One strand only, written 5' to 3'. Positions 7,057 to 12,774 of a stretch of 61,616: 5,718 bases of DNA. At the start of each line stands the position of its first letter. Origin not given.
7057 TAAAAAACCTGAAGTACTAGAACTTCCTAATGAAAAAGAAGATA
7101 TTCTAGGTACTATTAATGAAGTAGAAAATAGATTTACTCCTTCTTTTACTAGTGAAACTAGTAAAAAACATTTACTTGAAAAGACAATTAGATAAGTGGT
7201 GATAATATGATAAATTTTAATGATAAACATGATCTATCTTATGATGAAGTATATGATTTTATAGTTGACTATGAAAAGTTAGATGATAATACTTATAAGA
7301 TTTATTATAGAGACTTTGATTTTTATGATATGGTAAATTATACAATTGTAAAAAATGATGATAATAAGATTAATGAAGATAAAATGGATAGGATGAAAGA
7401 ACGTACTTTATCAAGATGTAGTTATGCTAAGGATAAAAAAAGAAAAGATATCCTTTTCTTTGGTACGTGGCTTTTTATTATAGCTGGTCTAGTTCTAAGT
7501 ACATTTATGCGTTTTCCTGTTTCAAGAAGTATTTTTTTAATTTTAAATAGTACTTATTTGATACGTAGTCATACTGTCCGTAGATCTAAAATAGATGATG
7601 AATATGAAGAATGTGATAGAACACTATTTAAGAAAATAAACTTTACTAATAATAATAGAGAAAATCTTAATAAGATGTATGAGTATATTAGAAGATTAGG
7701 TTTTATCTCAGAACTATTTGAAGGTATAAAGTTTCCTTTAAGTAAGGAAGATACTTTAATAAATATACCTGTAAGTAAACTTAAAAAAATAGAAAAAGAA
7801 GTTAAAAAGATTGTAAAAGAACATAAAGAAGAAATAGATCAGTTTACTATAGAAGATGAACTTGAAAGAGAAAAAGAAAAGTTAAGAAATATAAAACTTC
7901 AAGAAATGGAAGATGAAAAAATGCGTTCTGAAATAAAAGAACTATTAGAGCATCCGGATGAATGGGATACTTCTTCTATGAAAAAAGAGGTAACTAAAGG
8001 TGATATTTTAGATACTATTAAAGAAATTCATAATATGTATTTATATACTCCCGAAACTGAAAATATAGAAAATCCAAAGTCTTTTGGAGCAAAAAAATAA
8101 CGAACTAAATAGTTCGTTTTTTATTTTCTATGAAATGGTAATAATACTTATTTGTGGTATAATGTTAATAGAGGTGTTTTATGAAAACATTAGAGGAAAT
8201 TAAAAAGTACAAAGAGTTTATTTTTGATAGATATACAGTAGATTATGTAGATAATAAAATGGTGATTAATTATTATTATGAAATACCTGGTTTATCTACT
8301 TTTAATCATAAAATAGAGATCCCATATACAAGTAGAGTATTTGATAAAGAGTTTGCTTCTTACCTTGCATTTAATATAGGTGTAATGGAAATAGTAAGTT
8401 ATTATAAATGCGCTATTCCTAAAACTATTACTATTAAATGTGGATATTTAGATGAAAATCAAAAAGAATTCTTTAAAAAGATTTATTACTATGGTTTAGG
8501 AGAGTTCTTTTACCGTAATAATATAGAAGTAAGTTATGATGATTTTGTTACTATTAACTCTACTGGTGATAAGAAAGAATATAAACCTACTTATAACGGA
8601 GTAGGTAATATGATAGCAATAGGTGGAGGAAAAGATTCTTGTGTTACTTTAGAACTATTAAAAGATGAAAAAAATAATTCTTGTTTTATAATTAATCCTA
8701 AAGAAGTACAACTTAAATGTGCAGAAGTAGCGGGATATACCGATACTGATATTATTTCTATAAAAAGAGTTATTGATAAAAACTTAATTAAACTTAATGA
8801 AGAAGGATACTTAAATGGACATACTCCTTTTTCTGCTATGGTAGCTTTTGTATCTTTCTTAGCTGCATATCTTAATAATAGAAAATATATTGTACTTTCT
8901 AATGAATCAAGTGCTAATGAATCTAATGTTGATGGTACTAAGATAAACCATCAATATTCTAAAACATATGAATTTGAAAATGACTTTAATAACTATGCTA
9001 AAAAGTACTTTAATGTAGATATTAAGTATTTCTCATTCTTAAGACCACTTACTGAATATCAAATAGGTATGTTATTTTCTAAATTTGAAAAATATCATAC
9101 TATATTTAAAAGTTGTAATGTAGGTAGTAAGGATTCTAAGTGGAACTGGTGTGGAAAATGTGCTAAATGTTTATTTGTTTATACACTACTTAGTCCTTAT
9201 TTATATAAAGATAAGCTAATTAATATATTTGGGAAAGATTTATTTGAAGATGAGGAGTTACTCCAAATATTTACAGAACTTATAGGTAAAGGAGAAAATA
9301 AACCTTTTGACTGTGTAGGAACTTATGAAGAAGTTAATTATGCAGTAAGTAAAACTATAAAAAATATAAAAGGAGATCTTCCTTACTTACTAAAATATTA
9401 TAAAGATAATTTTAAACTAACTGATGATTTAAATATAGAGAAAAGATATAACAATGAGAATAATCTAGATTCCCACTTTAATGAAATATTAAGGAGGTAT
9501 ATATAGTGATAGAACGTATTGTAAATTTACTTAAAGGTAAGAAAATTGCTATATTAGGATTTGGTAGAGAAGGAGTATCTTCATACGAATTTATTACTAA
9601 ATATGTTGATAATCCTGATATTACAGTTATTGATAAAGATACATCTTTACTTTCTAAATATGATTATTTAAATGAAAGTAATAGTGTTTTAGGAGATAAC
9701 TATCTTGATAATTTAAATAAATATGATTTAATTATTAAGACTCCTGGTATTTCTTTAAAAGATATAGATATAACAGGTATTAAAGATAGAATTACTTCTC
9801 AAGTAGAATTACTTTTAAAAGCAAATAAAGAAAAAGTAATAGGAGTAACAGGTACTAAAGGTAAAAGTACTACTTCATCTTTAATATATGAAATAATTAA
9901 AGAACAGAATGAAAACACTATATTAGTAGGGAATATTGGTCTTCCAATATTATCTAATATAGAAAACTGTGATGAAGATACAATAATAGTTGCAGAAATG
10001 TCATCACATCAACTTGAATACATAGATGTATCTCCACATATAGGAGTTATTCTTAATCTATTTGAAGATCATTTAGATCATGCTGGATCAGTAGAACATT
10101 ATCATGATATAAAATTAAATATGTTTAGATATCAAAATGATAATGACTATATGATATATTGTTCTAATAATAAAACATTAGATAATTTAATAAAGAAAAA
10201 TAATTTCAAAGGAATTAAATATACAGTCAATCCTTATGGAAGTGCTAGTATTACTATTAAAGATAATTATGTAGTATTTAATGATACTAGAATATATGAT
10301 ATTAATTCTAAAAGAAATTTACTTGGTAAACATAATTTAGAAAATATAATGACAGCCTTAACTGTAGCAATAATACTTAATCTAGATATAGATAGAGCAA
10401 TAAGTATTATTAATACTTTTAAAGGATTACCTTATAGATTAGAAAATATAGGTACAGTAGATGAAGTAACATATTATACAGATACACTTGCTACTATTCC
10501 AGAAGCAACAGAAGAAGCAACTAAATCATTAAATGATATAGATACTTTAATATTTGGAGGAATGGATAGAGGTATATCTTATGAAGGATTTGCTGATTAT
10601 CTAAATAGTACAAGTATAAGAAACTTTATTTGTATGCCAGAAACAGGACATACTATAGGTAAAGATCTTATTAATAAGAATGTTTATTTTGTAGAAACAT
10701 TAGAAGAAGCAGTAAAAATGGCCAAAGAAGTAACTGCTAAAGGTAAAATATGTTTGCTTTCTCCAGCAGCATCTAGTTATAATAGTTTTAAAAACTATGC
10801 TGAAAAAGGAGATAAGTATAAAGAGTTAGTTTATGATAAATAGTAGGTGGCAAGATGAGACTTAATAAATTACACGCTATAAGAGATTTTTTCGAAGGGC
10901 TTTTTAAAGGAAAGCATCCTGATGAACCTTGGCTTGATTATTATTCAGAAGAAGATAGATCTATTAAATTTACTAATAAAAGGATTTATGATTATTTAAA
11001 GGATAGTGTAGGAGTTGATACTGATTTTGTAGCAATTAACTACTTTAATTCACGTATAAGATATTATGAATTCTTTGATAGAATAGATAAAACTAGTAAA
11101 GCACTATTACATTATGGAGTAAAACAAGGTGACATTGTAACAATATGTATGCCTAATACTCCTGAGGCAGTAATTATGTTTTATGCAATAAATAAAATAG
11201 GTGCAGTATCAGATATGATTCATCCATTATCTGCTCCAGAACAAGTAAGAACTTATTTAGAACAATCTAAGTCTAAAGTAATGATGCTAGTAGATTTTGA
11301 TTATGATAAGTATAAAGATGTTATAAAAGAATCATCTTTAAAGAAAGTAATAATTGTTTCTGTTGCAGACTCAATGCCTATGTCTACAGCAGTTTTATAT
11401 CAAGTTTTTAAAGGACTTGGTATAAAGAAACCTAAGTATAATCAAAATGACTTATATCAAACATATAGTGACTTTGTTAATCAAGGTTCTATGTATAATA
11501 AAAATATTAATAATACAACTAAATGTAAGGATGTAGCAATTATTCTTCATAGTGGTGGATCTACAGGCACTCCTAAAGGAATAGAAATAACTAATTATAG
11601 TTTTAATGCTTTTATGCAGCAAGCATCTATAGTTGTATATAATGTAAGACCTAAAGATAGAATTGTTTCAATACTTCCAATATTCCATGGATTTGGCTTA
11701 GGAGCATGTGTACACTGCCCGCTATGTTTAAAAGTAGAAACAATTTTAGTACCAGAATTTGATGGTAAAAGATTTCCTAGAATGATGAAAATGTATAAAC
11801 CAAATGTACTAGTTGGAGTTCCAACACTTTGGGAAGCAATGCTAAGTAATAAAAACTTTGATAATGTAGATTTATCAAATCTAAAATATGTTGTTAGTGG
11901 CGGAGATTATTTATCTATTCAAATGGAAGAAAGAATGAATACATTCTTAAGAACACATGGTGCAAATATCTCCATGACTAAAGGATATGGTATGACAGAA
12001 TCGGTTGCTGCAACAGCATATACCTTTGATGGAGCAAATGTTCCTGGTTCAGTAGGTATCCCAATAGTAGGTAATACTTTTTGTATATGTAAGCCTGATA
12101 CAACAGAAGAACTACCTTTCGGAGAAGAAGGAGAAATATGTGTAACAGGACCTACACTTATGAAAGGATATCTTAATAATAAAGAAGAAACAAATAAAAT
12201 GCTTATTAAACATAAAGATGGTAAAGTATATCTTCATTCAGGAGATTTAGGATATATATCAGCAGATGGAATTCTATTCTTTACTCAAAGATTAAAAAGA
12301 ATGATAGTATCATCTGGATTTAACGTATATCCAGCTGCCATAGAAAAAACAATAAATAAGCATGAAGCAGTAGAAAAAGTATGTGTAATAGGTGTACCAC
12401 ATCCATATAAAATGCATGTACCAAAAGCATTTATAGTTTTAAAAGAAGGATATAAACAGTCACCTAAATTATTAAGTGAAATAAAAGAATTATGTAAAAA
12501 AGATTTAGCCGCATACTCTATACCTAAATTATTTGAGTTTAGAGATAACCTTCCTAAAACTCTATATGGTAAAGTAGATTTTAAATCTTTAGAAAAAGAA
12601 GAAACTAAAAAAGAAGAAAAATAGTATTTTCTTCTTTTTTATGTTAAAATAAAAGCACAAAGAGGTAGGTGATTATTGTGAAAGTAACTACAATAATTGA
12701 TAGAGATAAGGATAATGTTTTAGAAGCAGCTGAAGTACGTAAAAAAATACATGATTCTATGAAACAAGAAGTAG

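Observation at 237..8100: Ten-gene head-to-tail array of a paralogous TM-hairpin protein family with no recognisable function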

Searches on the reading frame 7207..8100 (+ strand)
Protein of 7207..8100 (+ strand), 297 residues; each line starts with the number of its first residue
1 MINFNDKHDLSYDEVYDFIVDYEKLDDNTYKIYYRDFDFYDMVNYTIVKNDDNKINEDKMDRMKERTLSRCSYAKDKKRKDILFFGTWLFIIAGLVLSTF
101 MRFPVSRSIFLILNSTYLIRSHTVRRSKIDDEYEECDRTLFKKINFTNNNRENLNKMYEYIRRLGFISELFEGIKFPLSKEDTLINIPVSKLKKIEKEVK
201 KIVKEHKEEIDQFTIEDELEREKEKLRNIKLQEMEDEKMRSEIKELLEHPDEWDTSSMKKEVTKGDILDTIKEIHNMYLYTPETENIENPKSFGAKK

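Call 3: search_protein_families(library=pfam, proteins=[window:7207-8100:+], max_evalue=1)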
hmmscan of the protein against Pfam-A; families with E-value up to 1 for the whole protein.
window:7207-8100:+ (297 aa): 1 family
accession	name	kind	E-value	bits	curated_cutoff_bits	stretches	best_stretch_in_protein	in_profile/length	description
PF17280.7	DUF5345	-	0.27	11.9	27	0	69-113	28-69/77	Family of unknown function (DUF5345)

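Call 4: search_protein_families(library=ncbifam, proteins=[window:7207-8100:+], max_evalue=1)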
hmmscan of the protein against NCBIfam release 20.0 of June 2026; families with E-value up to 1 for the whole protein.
window:7207-8100:+ (297 aa): 2 families
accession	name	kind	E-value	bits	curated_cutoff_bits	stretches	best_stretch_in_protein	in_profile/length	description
NF045594.1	flavodox_BilS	equivalog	0.12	12.4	155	1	193-261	87-159/160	flavodoxin family protein BilS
NF001395.0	PRK00281.3-1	equivalog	0.12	11.7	394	1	92-149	113-175/306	undecaprenyl-diphosphate phosphatase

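Call 6: search_protein_families(library=padloc, proteins=[window:7207-8100:+], max_evalue=1)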
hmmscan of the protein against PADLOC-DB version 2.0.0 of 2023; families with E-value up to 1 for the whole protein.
window:7207-8100:+ (297 aa): 0 families

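Call 7: search_protein_families(library=phrogs, proteins=[window:7207-8100:+], max_evalue=1)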
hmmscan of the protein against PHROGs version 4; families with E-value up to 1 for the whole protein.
window:7207-8100:+ (297 aa): 2 families
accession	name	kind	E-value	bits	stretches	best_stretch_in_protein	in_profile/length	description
phrog_19054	-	unknown function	0.01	17.4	1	112-209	9-101/102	-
phrog_1826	-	unknown function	0.59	11.6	1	181-212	6-37/70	-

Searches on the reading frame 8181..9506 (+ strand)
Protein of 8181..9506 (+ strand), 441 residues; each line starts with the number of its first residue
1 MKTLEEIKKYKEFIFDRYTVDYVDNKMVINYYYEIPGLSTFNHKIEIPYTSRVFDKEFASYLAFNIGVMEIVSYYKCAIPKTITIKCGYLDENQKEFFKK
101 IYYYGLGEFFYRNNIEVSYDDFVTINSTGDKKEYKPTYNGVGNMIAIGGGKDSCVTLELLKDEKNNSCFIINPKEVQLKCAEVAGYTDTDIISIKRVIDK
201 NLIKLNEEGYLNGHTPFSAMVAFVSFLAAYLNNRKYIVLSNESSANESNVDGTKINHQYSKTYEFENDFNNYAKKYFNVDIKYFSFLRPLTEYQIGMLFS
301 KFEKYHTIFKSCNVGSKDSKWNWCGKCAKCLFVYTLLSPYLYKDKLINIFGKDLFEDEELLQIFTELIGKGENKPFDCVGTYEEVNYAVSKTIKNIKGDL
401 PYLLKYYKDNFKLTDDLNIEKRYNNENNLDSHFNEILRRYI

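Call 3: search_protein_families(library=pfam, proteins=[window:8181-9506:+], max_evalue=1)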
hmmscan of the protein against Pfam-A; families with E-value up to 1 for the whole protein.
window:8181-9506:+ (441 aa): 2 families
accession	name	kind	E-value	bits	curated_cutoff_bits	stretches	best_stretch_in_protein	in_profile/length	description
PF19932.4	DUF6395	-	0.0021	18.5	25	1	279-414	9-143/174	Family of unknown function (DUF6395)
PF11757.13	RSS_P20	-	0.073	14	25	1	229-275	3-49/94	Suppressor of RNA silencing P21-like N-terminal domain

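Call 4: search_protein_families(library=ncbifam, proteins=[window:8181-9506:+], max_evalue=1)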
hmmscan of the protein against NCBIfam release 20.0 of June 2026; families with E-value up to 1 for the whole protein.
window:8181-9506:+ (441 aa): 1 family
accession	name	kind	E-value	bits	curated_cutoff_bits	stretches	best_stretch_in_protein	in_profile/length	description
NF041275.1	MurL_Xanthmoales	equivalog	4e-75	253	700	1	11-390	8-391/447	UDP-N-acetyl-alpha-D-muramoyl-L-alanyl-L-glutamate epimerase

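Call 19: find_related_loci(query=window:8181-9503:+, collection=genome_contigs, flank=10000)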
Query window:8181-9503:+ (441 aa) in genome_contigs; peptide patterns used: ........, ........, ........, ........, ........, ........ (x = any residue, [..] = any of these).
344 stretches matched a pattern; 54 encode a relative of the query (tblastn E <= 1e-3); 54 distinct loci.
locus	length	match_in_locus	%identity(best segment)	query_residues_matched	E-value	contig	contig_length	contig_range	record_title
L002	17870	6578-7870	61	9-439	2e-175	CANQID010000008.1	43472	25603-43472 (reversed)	MAG: uncultured Bacilli bacterium isolate Lapin-030__bin39 genome assembly, contig: Lapin-030__NODE_1265_length_43472_co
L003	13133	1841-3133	61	9-439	1e-174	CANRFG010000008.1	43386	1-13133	MAG: uncultured Bacilli bacterium isolate Lapin-023__bin93 genome assembly, contig: Lapin-023__NODE_1205_length_43386_co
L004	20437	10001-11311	61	2-439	1e-173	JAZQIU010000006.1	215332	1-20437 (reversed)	MAG: Bacilli bacterium isolate T1900044622_TS20190088.MAGScoT_cleanbin_000040 SGB_905_k141_2130856, whole genome shotgun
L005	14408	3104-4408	61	8-439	7e-171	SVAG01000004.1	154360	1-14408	MAG: Lactobacillales bacterium isolate SIG196 NODE_2011_length_154360_cov_6.305875, whole genome shotgun sequence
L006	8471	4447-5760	61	8-439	1e-170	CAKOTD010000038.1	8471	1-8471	MAG: uncultured Bacilli bacterium isolate REFINED_METABAT215_TOP10_CONTIGS_1500_ASSEMBLY_K77_MERGED__Hadza_MoBio_hadza-A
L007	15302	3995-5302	61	10-439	9e-170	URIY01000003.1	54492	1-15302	uncultured Tenericutes bacterium isolate UMGS1045 genome assembly, contig: NODE_406_length_54492_cov_14.648603, whole ge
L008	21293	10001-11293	57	8-439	1e-166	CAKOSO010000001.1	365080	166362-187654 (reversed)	MAG: uncultured Bacilli bacterium isolate REFINED_METABAT215_TOP10_CONTIGS_1500_ASSEMBLY_K77_MERGED__Hadza_MoBio_hadza-I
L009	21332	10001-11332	57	1-439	3e-166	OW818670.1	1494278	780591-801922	metagenome genome assembly, chromosome: 1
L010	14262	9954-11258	59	9-439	7e-166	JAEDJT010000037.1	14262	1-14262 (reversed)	MAG: Bacilli bacterium isolate MAG195 NODE_4576_length_14262_cov_11.838741, whole genome shotgun sequence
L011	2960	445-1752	56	9-439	1e-173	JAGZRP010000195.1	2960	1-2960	MAG: Bacillota bacterium isolate L2_022_000G1_dasL2_022_000G1_metabat.metabat.8_sub L2_022_000G1_scaffold_8624, whole ge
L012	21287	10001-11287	59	9-438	2e-163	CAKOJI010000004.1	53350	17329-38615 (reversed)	MAG: uncultured Bacilli bacterium isolate REFINED_METABAT215_TOP10_CONTIGS_1500_ASSEMBLY_K77_MERGED__Hadza_MoBio_hadza-A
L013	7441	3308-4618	59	8-439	5e-163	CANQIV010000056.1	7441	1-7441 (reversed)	MAG: uncultured Bacilli bacterium isolate Lapin-027__bin54 genome assembly, contig: Lapin-027__NODE_10689_length_7441_co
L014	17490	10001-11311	57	8-439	8e-163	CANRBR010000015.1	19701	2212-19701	MAG: uncultured Bacilli bacterium isolate Lapin-028__bin7 genome assembly, contig: Lapin-028__NODE_3036_length_19701_cov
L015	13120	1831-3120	57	9-441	1e-162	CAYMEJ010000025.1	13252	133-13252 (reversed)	MAG TPA_asm: uncultured Muribaculaceae bacterium isolate SRP192927_co4_606 genome assembly, contig: NODE_10640_length_13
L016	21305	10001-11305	56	8-439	2e-162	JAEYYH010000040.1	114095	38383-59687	MAG: Bacillota bacterium isolate OH_CBlB_40 k127_1894695, whole genome shotgun sequence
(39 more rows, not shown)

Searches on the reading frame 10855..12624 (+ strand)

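Call 83: search_protein_families(library=pfam, proteins=[window:10855-12624:+], max_evalue=0.00001)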
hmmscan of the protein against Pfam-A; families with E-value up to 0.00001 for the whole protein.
window:10855-12624:+ (589 aa): 2 families
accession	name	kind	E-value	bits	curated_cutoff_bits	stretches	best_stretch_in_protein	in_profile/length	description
PF00501.34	AMP-binding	-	3.6e-74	250.3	29.9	1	54-440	7-384/384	AMP-binding enzyme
PF13193.12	AMP-binding_C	-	4.7e-18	66.3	24.5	1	496-573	2-76/76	AMP-binding enzyme C-terminal domain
